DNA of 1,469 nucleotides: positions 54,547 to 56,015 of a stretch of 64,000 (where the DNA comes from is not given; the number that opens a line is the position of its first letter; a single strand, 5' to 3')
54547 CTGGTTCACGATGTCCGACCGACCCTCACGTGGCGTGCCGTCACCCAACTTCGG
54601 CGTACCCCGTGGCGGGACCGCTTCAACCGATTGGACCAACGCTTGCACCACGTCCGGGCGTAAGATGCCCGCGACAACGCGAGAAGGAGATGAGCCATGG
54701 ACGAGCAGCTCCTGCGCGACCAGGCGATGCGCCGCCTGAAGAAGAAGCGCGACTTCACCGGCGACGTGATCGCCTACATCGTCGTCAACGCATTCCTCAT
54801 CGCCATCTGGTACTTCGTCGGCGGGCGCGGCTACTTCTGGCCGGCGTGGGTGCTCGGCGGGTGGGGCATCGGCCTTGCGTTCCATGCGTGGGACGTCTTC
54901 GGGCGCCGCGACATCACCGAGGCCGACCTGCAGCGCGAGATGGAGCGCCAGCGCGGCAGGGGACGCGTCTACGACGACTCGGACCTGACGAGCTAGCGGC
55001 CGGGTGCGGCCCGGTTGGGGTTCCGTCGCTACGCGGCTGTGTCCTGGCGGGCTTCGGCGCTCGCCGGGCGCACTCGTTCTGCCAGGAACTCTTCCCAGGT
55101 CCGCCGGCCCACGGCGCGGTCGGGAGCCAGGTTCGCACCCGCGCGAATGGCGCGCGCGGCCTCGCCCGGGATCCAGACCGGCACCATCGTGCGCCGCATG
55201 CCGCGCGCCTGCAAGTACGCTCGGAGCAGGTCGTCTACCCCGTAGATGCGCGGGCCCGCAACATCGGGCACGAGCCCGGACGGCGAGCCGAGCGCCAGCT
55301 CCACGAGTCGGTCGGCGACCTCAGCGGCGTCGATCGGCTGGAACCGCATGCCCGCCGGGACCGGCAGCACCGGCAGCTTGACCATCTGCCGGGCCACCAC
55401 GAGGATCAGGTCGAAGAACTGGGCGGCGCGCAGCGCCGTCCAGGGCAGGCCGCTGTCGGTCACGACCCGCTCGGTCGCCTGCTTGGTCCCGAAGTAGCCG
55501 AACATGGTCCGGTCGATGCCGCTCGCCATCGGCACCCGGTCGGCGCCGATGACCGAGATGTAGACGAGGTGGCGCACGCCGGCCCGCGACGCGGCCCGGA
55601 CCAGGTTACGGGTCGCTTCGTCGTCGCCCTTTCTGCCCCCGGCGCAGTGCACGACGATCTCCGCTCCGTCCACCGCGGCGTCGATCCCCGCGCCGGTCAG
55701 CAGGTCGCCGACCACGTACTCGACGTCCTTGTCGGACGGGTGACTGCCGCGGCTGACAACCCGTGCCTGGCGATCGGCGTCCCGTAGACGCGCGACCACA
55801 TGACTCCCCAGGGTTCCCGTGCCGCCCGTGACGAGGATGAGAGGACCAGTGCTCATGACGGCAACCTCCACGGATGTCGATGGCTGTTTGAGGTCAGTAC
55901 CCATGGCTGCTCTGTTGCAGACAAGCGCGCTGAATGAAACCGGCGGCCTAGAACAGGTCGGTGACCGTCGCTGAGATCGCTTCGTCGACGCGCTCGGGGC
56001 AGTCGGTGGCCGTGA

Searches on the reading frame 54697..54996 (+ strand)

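Call 8: search_protein_families(library=pfam, proteins=[window:54697-54996:+], max_evalue=0.01)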
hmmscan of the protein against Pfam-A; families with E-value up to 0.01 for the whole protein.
window:54697-54996:+ (99 aa): 1 family
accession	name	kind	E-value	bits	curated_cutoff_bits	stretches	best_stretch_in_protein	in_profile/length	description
PF13239.11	2TM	-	4.9e-21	75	24.8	1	9-85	2-76/79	2TM domain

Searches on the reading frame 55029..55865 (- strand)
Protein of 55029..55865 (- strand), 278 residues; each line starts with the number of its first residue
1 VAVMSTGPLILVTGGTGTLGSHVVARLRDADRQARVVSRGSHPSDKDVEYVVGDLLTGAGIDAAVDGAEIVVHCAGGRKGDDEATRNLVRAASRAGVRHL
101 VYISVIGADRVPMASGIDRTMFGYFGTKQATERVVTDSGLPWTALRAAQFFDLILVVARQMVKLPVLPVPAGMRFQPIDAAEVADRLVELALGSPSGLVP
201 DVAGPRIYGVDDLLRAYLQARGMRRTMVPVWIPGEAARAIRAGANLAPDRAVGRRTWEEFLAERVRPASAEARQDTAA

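Call 8: search_protein_families(library=pfam, proteins=[window:55029-55865:-], max_evalue=0.01)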
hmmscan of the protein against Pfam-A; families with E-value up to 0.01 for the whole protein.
window:55029-55865:- (278 aa): 5 families
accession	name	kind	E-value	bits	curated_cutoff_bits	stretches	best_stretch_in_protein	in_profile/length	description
PF13460.12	NAD_binding_10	-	1.6e-25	90.5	27.2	1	14-152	1-148/184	NAD(P)H-binding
PF05368.20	NmrA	-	4.3e-14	53.2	27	1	9-150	4-153/298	NmrA-like family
PF01370.27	Epimerase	-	8.6e-11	42.1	20.9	1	10-136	1-154/240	NAD dependent epimerase/dehydratase family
PF01073.25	3Beta_HSD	-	1.5e-07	31.2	22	1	11-107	1-118/280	3-beta hydroxysteroid dehydrogenase/isomerase family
PF04321.23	RmlD_sub_bind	-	0.0031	17.1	27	1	10-104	3-100/287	RmlD substrate binding domain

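Call 48: find_homologous_proteins(query=window:55029-55865:-, max_evalue=1e-60)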
Query window:55029-55865:- (278 aa): 7768 proteins with E <= 1e-60 among 8000 candidates; the best 120 are listed.
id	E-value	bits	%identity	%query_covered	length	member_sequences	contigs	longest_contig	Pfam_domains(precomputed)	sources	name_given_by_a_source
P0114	2.5e-172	590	100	99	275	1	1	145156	PF05368.20,PF01073.26,PF13460.13,PF01370.28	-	-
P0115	6.7e-149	513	85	99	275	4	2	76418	PF05368.20,PF01073.26,PF13460.13,PF01370.28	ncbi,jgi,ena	jgi:uncharacterized protein YbjT (DUF2867 family)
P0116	2.2e-146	505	85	99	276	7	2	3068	PF05368.20,PF01073.26,PF13460.13,PF01370.28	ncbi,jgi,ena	jgi:uncharacterized protein YbjT (DUF2867 family)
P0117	2.2e-146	505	83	99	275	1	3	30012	PF05368.20,PF01073.26,PF13460.13,PF01370.28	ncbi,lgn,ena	-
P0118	9.6e-144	496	81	99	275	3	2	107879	PF05368.20,PF01073.26,PF13460.13,PF01370.28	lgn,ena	-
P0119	4.1e-143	494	81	99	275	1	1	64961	PF05368.20,PF01073.26,PF13460.13,PF01370.28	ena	-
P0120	2.0e-142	492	81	99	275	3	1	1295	PF05368.20,PF01073.26,PF13460.13,PF01370.28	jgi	jgi:uncharacterized protein YbjT (DUF2867 family)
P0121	1.1e-133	463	81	93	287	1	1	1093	PF05368.20,PF01073.26,PF13460.13,PF01370.28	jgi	jgi:uncharacterized protein YbjT (DUF2867 family)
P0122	2.3e-125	436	75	99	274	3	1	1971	PF05368.20,PF01073.26,PF13460.13,PF01370.28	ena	-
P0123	4.3e-125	435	77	92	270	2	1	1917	PF05368.20,PF01073.26,PF13460.13,PF01370.28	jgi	jgi:uncharacterized protein YbjT (DUF2867 family)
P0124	4.9e-125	435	78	92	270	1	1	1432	PF05368.20,PF01073.26,PF13460.13,PF01370.28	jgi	jgi:uncharacterized protein YbjT (DUF2867 family)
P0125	1.0e-124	434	77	92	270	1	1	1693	PF05368.20,PF01073.26,PF13460.13,PF01370.28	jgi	jgi:uncharacterized protein YbjT (DUF2867 family)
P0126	3.7e-124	432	75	95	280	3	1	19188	PF05368.20,PF01073.26,PF13460.13,PF01370.28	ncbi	-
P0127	8.6e-124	431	76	94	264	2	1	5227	PF05368.20,PF01073.26,PF13460.13,PF01370.28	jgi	jgi:uncharacterized protein YbjT (DUF2867 family)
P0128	1.5e-123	430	77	92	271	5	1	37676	PF05368.20,PF01073.26,PF13460.13,PF01370.28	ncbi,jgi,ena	-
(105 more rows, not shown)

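Call 49: find_encoding_contigs(protein=P0115, flank=10000, max_places=3)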
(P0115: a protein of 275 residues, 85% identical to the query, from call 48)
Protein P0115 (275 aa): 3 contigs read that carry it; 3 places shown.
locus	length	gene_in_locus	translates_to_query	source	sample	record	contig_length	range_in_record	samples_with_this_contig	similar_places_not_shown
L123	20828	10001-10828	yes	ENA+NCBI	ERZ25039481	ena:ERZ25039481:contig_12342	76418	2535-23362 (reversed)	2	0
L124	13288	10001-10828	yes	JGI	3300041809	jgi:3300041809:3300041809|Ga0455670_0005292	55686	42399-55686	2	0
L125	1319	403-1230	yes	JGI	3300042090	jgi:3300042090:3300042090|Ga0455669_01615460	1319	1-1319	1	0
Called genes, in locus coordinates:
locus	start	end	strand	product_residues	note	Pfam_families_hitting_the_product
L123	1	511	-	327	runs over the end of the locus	PF20990:DUF2207_C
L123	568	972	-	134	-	PF03129:HGTP_anticodon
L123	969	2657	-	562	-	PF02824:TGS, PF07973:tRNA_SAD, PF00587:tRNA-synt_2b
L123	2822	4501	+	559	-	PF09848:SLFN-g3_helicase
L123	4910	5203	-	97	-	PF04993:TfoX_N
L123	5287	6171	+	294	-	PF01571:GCV_T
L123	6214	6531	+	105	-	PF08669:GCV_T_C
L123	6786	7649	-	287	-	PF00561:Abhydrolase_1, PF12146:Hydrolase_4, PF12697:Abhydrolase_6, PF03096:Ndr (faint)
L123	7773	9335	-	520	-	PF13522:GATase_6, PF13537:GATase_7, PF00156:Pribosyltran (weak)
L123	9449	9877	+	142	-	PF07366:SnoaL, PF12680:SnoaL_2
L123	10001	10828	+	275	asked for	PF01073:3Beta_HSD (weak), PF01370:Epimerase, PF05368:NmrA, PF13460:NAD_binding_10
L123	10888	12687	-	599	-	PF00174:Oxidored_molyb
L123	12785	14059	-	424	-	PF01757:Acyl_transf_3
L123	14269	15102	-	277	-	PF07730:HisKA_3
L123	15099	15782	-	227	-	PF00072:Response_reg, PF08281:Sigma70_r4_2 (weak), PF00196:GerE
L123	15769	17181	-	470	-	PF07730:HisKA_3, PF02518:HATPase_c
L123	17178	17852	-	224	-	-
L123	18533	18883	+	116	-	PF02909:TetR_C_1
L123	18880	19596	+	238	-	PF05977:MFS_3, PF07690:MFS_1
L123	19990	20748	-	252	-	PF03625:DUF302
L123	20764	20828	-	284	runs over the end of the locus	PF00198:2-oxoacid_dh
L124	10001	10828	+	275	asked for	PF01073:3Beta_HSD (weak), PF01370:Epimerase, PF05368:NmrA, PF13460:NAD_binding_10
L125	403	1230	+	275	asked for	PF01073:3Beta_HSD (weak), PF01370:Epimerase, PF05368:NmrA, PF13460:NAD_binding_10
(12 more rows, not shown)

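Call 50: find_encoding_contigs(protein=P0117, flank=10000, max_places=3)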
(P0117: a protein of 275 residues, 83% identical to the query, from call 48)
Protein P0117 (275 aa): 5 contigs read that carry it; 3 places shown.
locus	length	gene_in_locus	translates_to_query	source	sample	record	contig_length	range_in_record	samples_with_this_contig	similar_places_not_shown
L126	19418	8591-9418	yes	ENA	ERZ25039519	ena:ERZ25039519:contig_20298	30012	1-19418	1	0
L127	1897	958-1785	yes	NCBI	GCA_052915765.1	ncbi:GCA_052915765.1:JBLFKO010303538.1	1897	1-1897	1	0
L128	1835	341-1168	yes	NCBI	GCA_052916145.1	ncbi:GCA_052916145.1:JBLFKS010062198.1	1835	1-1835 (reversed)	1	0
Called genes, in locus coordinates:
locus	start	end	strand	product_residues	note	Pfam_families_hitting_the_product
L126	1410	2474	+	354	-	-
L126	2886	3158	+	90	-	PF09848:SLFN-g3_helicase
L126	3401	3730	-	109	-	PF04993:TfoX_N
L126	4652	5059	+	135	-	PF08669:GCV_T_C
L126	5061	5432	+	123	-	PF01946:Thi4 (weak), PF13450:NAD_binding_8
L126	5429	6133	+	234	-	-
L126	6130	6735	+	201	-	-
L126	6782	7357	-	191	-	PF01872:RibD_C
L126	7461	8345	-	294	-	PF00561:Abhydrolase_1, PF12146:Hydrolase_4, PF12697:Abhydrolase_6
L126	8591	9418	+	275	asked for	PF01073:3Beta_HSD (weak), PF01370:Epimerase, PF05368:NmrA, PF13460:NAD_binding_10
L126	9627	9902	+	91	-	PF21983:NikA-like (weak), PF08681:TacA1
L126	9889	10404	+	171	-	PF13508:Acetyltransf_7 (weak)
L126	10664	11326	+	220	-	PF00440:TetR_N, PF02909:TetR_C_1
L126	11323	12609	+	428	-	PF05977:MFS_3, PF07690:MFS_1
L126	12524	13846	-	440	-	PF25199:nSTAND_NTPase5 (weak), PF13173:AAA_14, PF13635:DUF4143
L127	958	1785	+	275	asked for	PF01073:3Beta_HSD (weak), PF01370:Epimerase, PF05368:NmrA, PF13460:NAD_binding_10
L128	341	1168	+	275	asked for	PF01073:3Beta_HSD (weak), PF01370:Epimerase, PF05368:NmrA, PF13460:NAD_binding_10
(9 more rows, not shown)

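Call 51: find_encoding_contigs(protein=P0118, flank=10000, max_places=3)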
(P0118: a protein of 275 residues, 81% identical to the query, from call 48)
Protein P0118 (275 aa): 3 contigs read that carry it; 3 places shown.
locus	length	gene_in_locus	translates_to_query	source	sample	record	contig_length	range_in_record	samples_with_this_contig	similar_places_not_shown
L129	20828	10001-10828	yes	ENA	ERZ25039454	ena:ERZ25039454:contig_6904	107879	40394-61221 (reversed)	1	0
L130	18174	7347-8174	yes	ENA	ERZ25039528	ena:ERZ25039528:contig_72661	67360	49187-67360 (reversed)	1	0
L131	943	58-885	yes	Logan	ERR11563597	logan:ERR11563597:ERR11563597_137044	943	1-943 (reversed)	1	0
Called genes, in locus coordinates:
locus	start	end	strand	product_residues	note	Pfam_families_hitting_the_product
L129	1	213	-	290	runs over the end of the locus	PF01209:Ubie_methyltran, PF13489:Methyltransf_23, PF05175:MTS, PF08241:Methyltransf_11, PF08242:Methyltransf_12, PF13649:Methyltransf_25, PF13847:Methyltransf_31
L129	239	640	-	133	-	PF03129:HGTP_anticodon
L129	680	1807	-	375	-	-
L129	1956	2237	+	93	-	-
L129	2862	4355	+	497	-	PF09848:SLFN-g3_helicase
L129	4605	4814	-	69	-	-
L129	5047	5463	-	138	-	PF01850:PIN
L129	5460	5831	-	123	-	-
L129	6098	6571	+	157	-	PF12728:HTH_17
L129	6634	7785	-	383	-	PF00561:Abhydrolase_1, PF12146:Hydrolase_4, PF12697:Abhydrolase_6, PF03096:Ndr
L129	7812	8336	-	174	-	PF00156:Pribosyltran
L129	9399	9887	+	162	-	PF07366:SnoaL, PF12680:SnoaL_2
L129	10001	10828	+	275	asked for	PF01073:3Beta_HSD (faint), PF01370:Epimerase, PF05368:NmrA, PF13460:NAD_binding_10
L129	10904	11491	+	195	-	PF03358:FMN_red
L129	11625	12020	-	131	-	PF03625:DUF302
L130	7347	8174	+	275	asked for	PF01073:3Beta_HSD (faint), PF01370:Epimerase, PF05368:NmrA, PF13460:NAD_binding_10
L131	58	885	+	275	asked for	PF01073:3Beta_HSD (faint), PF01370:Epimerase, PF05368:NmrA, PF13460:NAD_binding_10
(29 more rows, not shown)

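Call 84: search_protein_families(library=pfam, proteins=[L123:7773-9335:-], max_evalue=0.001)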
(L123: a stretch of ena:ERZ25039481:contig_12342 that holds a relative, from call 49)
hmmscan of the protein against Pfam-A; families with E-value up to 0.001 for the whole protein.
L123:7773-9335:- (520 aa): 4 families
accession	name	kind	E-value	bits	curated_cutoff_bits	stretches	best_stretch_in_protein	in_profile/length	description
PF13522.11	GATase_6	-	4.4e-15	56.3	27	1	83-163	6-82/130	Glutamine amidotransferase domain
PF13537.11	GATase_7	-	7.6e-15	55.5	25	2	103-160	8-64/123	Glutamine amidotransferase domain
PF00156.33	Pribosyltran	-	3e-06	27.1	26.3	1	331-431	28-121/158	Phosphoribosyl transferase domain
PF13230.11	GATase_4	-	0.00021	20.8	23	1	86-154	69-133/272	Glutamine amidotransferases class-II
